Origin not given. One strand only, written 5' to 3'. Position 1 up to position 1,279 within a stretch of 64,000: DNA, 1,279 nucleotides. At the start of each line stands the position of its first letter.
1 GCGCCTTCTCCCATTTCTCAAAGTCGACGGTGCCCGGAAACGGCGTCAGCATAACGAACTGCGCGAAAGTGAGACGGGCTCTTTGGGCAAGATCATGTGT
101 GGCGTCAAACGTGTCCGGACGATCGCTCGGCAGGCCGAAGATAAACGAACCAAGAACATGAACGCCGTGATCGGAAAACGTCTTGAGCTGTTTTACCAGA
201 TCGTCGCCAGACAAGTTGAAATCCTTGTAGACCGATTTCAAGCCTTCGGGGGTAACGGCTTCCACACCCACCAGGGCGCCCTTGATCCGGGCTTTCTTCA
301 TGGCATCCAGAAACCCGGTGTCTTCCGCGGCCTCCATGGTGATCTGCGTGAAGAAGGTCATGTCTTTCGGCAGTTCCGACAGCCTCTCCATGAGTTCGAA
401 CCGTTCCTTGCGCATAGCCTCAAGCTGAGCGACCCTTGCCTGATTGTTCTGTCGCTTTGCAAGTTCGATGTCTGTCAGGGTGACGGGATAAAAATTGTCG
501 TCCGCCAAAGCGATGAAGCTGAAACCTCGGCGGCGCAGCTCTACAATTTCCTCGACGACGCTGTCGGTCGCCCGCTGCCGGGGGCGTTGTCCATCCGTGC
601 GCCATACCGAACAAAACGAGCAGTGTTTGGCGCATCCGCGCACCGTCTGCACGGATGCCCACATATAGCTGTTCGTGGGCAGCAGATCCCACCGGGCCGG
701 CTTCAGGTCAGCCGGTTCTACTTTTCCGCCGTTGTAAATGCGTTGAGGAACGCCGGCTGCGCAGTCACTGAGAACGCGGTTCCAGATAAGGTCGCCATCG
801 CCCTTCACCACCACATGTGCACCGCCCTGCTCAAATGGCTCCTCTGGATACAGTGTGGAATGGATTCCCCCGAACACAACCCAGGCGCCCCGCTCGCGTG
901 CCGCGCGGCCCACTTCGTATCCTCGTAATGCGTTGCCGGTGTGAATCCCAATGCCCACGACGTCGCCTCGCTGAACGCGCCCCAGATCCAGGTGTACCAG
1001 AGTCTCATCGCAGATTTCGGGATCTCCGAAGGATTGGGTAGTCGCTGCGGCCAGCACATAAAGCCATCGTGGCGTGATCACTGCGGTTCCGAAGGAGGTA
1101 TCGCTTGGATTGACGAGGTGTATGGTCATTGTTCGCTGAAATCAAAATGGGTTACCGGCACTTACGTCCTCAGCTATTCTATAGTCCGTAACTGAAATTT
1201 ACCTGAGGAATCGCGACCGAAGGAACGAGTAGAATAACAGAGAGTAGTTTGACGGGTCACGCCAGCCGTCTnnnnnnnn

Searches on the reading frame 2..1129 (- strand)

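Call 6: search_protein_families(library=pfam, proteins=[window:2-1129:-], max_evalue=0.01)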
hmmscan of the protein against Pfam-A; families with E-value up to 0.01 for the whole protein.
window:2-1129:- (376 aa): 2 families
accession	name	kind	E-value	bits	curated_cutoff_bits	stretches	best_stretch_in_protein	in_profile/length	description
PF04055.27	Radical_SAM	-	3.5e-13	50.5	29.5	1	161-347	2-165/166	Radical SAM superfamily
PF02310.24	B12-binding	-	0.00016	21.9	32.1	1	56-113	53-114/121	B12 binding domain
